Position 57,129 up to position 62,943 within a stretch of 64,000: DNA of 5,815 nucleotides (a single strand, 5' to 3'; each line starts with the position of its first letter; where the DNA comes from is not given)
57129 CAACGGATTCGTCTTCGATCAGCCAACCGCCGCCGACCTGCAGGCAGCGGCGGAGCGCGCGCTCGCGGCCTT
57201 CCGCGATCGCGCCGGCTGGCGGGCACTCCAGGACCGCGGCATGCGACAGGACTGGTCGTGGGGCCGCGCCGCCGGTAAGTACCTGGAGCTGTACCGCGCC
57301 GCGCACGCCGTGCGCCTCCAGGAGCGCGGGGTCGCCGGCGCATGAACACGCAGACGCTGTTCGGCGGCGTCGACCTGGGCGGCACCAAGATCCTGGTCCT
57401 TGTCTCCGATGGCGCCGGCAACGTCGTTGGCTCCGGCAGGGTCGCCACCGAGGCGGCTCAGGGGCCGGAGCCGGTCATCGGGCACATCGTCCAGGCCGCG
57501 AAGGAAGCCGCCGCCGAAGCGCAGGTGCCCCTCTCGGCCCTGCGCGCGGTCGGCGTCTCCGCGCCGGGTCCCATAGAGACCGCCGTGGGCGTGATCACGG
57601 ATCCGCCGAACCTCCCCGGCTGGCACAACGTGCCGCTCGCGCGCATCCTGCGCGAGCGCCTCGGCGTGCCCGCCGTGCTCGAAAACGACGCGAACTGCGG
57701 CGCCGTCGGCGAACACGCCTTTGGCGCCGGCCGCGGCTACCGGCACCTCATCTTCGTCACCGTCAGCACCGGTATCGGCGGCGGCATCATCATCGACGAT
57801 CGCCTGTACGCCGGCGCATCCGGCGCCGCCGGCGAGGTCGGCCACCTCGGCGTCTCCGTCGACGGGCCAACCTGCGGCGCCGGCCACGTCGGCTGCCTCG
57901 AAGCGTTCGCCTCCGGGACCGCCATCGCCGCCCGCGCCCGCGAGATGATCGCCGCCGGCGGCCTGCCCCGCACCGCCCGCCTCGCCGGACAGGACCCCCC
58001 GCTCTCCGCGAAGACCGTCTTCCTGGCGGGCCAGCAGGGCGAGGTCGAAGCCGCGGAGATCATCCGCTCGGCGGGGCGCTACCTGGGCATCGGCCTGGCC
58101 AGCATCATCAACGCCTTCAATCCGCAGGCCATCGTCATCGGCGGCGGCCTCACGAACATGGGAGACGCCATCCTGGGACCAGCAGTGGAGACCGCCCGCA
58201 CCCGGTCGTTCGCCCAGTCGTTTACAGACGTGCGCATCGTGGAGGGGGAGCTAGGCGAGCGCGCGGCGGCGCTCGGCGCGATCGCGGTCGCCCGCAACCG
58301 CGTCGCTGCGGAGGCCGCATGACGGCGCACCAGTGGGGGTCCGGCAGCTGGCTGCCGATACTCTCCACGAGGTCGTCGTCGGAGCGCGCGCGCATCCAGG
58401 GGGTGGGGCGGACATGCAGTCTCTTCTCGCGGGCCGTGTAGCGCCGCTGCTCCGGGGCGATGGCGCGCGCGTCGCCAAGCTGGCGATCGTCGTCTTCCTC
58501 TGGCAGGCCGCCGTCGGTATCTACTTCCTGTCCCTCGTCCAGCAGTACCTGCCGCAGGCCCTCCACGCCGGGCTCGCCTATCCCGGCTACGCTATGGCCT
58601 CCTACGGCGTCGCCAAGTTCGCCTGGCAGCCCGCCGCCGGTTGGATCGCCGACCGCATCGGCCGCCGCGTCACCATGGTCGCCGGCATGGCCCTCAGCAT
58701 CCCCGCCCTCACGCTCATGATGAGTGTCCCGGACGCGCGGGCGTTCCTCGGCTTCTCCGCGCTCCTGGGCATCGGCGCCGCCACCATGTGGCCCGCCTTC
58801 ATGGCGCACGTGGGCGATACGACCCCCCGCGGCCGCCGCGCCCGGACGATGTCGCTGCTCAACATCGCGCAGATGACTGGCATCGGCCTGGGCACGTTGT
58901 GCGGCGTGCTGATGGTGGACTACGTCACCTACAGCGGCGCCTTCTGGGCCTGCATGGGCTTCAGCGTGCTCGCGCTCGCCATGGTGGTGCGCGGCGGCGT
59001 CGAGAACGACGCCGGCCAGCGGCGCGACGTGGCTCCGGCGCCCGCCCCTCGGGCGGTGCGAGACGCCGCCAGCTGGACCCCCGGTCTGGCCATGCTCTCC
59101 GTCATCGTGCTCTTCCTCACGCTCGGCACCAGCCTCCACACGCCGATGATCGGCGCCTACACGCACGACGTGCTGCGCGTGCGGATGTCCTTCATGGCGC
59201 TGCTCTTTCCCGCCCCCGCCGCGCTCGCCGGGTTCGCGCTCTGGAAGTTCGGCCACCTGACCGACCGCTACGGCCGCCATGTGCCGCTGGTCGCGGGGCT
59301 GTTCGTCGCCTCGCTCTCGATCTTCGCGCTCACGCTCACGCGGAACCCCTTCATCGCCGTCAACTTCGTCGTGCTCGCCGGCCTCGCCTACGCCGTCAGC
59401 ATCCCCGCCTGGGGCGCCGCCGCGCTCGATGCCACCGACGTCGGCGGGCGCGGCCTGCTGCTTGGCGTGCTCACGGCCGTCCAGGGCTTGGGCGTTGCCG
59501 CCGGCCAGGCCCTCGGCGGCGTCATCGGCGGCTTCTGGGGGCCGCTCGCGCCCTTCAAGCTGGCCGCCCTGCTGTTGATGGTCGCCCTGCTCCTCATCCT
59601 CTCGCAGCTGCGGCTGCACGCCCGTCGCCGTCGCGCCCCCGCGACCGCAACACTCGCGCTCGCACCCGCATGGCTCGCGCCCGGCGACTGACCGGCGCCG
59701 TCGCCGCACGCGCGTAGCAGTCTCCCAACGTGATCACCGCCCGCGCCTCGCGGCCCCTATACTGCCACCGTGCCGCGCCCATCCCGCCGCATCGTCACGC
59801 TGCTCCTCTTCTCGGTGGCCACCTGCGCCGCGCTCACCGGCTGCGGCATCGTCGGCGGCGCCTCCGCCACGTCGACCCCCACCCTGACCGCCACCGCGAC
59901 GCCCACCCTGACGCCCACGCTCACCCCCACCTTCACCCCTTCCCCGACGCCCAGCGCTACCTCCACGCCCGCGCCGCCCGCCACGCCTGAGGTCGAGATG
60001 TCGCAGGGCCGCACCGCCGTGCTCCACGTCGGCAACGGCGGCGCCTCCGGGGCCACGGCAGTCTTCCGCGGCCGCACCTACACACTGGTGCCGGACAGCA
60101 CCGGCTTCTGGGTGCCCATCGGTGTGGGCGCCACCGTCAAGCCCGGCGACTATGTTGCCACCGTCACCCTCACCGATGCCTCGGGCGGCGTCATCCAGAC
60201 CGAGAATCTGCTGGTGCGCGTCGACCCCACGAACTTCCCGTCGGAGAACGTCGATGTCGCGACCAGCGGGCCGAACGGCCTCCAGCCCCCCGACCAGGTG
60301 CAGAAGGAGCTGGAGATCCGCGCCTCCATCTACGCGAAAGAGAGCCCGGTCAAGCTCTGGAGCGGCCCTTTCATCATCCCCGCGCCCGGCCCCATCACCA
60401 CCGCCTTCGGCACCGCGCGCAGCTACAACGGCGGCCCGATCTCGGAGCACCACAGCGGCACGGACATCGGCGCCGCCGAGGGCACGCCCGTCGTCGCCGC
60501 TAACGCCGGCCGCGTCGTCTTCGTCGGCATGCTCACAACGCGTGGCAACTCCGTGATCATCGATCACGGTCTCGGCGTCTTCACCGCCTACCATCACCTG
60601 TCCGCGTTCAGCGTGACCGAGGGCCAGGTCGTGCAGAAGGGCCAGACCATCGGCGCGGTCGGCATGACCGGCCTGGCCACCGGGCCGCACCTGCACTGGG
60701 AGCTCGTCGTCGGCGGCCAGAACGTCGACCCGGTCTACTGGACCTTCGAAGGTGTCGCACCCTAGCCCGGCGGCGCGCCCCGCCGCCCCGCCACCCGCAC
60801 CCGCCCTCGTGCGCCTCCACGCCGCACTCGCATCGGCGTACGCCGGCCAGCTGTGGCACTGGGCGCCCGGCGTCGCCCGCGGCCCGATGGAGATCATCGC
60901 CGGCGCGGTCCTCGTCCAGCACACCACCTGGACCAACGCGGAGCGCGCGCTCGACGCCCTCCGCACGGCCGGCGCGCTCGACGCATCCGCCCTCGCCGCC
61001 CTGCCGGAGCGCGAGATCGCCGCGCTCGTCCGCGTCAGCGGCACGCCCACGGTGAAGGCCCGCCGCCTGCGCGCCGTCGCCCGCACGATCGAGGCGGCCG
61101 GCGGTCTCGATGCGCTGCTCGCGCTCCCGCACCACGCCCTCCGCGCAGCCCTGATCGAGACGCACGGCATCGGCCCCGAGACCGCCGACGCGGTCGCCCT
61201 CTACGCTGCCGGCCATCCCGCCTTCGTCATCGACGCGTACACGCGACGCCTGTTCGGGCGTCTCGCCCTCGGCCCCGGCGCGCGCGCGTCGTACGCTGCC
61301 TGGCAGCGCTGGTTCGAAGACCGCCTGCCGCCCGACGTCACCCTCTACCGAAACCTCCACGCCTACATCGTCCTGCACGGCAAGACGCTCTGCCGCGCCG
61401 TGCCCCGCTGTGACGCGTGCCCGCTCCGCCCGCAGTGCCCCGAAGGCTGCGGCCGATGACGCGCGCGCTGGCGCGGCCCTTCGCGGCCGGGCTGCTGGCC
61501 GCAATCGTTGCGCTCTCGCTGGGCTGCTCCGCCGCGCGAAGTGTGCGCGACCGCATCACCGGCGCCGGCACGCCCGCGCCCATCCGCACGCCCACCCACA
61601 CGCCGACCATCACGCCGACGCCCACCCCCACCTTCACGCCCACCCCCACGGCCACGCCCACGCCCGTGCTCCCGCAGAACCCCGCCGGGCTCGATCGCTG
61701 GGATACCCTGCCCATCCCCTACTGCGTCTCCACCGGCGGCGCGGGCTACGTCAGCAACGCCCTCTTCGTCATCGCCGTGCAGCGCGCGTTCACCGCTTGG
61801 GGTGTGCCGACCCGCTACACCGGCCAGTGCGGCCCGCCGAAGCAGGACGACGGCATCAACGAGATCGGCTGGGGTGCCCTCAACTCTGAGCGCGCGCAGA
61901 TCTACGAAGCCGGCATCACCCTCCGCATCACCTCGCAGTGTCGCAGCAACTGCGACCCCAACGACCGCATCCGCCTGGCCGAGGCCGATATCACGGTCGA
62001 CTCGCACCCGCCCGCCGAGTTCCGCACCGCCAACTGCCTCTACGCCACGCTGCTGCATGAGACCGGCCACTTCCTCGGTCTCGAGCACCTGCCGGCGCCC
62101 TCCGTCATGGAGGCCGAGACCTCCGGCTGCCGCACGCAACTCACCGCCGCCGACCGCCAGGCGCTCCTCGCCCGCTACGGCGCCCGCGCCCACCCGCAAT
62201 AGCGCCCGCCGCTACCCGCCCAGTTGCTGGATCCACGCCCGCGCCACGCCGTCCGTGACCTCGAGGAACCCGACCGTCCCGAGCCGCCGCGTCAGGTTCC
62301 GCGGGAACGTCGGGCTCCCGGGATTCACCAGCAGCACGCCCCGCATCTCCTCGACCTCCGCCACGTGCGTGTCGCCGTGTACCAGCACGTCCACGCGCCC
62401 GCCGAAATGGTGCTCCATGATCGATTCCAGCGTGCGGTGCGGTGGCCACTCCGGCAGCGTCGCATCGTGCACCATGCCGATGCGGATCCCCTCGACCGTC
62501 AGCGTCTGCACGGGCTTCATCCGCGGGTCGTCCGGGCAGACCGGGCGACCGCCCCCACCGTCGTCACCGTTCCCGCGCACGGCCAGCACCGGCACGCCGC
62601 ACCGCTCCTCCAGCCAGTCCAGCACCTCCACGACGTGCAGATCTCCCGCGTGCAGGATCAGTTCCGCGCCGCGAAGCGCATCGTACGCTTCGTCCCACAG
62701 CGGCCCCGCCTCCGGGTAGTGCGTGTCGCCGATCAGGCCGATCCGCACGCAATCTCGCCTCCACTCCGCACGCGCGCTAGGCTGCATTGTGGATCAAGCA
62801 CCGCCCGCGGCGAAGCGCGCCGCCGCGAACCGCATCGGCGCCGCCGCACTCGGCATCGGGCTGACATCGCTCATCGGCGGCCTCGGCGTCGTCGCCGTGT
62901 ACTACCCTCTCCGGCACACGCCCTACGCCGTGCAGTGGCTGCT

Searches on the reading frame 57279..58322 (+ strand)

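Call 24: search_protein_families(library=pfam, proteins=[window:57279-58322:+], max_evalue=0.001)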
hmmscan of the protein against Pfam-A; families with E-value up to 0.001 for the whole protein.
window:57279-58322:+ (347 aa): 1 family
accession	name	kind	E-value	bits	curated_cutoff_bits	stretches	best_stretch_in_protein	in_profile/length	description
PF00480.26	ROK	-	4e-68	230.5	22.9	1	29-340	2-293/294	ROK family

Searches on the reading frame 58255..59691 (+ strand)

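Call 24: search_protein_families(library=pfam, proteins=[window:58255-59691:+], max_evalue=0.001)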
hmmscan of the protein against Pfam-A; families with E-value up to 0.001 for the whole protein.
window:58255-59691:+ (478 aa): 2 families
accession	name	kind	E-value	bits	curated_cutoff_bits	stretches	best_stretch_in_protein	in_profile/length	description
PF07690.21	MFS_1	-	2.7e-45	155.3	33.4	2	76-365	1-291/347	Major Facilitator Superfamily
PF05977.19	MFS_3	-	2.6e-07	29.9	27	1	333-463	66-200/524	Transmembrane secretion effector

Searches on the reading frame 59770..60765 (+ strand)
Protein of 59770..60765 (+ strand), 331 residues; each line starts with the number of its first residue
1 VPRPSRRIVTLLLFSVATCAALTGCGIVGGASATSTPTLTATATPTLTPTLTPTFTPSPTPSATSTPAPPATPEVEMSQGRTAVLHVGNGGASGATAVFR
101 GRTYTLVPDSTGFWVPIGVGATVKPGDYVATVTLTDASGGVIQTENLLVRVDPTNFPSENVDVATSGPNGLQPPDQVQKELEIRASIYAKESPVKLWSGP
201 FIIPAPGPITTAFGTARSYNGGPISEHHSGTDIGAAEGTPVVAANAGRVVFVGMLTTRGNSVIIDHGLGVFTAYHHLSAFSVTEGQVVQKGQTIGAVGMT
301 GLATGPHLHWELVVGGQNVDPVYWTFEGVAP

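Call 6: search_protein_families(library=ncbifam, proteins=[window:59770-60765:+], max_evalue=0.01)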
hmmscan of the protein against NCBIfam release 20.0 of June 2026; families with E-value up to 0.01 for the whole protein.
window:59770-60765:+ (331 aa): 16 families
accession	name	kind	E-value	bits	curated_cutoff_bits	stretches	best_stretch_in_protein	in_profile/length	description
NF052530.1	Heli_ShapePgp3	exception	7.4e-46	156.4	300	1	148-322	87-261/270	peptidoglycan metallopeptidase Pgp3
NF052529.1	PG_M23_Pgp6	exception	1.2e-24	86.9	600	1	213-325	317-432/452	peptidoglycan metallopeptidase Pgp6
NF053825.1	PdgNdpepShyA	equivalog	1e-21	77.2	700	1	226-322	294-390/425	peptidoglycan DD-endopeptidase ShyA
NF050804.1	CellDivDipMCaul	equivalog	6.7e-20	71.4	900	1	198-312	504-613/634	cell division endopeptidase DipM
NF008652.0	PRK11649.1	equivalog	5.2e-19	68.3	341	1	227-322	312-407/439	murein DD-endopeptidase MepM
NF053824.1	PdgNdpepShyC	equivalog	1.2e-18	67.2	700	1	225-317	293-385/429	peptidoglycan DD-endopeptidase ShyC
NF052336.1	PdgHdaseHSB100310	equivalog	2.1e-18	66.8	500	1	200-315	34-144/316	peptidoglycan hydrolase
NF040883.1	amid_act_ActS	equivalog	1.4e-15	57.2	375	1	184-322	100-230/242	amidase activator ActS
NF008123.1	PRK10871.1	equivalog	6.9e-14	52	311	1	185-323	234-360/365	murein hydrolase activator NlpD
NF041208.1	celldiv_DipM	equivalog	2.1e-13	50.3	740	1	204-321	301-413/419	cell division endopeptidase DipM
NF008644.1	PRK11637.1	equivalog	4.8e-13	48.8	270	1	198-324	261-382/385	murein hydrolase activator EnvC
NF053738.1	S2SprSpoIIQBc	equivalog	1.1e-10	41.5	250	1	229-324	123-222/232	stage II sporulation protein SpoIIQ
NF047755.1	LIC_10271_M23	exception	8.2e-08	32.2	180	1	229-321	118-205/207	LIC_10271 family cell wall hydrolase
NF047657.1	CellWlHdaseLepto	equivalog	3.4e-06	26.7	400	1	228-321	128-216/221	hypothetical protein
NF004799.0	PRK06148.1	subfamily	1.2e-05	23.5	1128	1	148-316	365-541/1015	hypothetical protein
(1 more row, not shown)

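Call 7: search_protein_families(library=pfam, proteins=[window:59770-60765:+], max_evalue=0.01)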
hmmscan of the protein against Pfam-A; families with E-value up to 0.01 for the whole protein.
window:59770-60765:+ (331 aa): 2 families
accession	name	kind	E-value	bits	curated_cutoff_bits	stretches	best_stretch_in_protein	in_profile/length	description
PF01551.29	Peptidase_M23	-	6.8e-33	113.2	28.7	1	227-321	2-96/96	Peptidase family M23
PF13533.13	Biotin_lipoyl_2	-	0.0028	17.9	29.8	0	281-294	15-28/32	Biotin-lipoyl like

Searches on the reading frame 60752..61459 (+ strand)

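Call 24: search_protein_families(library=pfam, proteins=[window:60752-61459:+], max_evalue=0.001)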
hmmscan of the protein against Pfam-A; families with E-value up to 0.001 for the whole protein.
window:60752-61459:+ (235 aa): 1 family
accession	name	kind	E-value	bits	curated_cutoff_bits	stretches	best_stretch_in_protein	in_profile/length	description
PF00730.31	HhH-GPD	-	3e-09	37.6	26.2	1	51-176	2-91/108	HhH-GPD superfamily base excision DNA repair protein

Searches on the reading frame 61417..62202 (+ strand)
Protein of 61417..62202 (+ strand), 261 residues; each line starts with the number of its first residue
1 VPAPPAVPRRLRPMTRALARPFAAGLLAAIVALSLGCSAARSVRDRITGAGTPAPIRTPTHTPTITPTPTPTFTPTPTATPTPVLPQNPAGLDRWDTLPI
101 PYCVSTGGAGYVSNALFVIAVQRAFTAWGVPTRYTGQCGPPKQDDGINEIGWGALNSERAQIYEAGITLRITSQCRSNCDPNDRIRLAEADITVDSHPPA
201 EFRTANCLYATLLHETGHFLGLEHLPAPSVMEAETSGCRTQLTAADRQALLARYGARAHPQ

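Call 6: search_protein_families(library=ncbifam, proteins=[window:61417-62202:+], max_evalue=0.01)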
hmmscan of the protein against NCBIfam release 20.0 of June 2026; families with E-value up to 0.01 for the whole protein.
window:61417-62202:+ (261 aa): 1 family
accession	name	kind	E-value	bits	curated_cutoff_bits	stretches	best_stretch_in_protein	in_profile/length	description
NF041905.1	MXAN_2677_2678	equivalog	0.00024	20.2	250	1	193-237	164-214/283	myxosortase-dependent metalloprotease, MXAN_2677/MXAN_2678 family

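Call 7: search_protein_families(library=pfam, proteins=[window:61417-62202:+], max_evalue=0.01)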
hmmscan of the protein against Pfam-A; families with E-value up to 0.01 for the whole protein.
window:61417-62202:+ (261 aa): 1 family
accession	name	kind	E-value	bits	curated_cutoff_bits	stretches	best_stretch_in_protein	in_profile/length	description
PF00413.30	Peptidase_M10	-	0.00025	21.4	24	1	203-254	103-158/159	Matrixin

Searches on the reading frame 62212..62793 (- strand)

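Call 24: search_protein_families(library=pfam, proteins=[window:62212-62793:-], max_evalue=0.001)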
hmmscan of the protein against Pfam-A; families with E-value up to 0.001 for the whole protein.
window:62212-62793:- (193 aa): 1 family
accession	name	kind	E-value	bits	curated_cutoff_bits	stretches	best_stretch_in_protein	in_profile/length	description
PF12850.12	Metallophos_2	-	4.5e-27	95.4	27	1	17-181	2-153/154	Calcineurin-like phosphoesterase superfamily domain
